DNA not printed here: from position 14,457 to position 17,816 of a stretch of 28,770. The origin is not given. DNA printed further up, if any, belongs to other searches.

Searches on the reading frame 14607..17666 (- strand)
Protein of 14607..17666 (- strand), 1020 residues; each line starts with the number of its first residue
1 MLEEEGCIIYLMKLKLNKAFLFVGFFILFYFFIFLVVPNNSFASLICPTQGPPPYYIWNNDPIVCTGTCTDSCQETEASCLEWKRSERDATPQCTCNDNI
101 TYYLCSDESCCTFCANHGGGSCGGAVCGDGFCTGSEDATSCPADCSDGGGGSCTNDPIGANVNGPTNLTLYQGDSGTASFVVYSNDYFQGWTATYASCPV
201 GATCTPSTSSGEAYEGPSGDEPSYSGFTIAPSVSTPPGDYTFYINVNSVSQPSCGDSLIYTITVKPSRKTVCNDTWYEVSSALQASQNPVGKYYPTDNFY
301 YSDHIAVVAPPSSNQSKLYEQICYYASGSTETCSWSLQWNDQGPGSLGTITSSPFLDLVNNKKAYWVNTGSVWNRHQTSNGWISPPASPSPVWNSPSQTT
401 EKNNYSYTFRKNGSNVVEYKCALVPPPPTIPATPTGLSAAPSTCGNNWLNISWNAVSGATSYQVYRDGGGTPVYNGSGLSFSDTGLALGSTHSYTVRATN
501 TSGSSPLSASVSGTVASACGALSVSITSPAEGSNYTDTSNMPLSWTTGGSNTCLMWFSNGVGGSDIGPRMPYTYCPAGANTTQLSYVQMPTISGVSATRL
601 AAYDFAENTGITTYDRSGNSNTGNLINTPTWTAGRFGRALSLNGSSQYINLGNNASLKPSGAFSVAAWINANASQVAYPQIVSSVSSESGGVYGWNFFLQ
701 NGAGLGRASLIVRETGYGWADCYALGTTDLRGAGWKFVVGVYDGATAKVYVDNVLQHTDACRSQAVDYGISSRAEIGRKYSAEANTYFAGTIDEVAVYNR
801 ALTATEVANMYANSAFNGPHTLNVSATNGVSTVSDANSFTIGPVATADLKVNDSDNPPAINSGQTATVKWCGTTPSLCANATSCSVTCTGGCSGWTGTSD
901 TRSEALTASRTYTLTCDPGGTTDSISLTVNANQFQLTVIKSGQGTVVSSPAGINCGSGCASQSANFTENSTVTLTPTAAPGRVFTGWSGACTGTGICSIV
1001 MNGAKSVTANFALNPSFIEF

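Call 68: search_protein_families(library=pfam, proteins=[window:14607-17666:-], max_evalue=0.001)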
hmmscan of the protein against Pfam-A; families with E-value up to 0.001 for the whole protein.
window:14607-17666:- (1020 aa): 2 families
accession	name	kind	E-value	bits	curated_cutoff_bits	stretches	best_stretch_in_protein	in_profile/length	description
PF13385.13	Laminin_G_3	-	5.6e-25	88.7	27.6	1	643-808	1-151/151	Concanavalin A-like lectin/glucanases superfamily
PF18998.6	Flg_new_2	-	5.3e-08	33.2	23.6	1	956-1014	9-72/73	Divergent InlB B-repeat domain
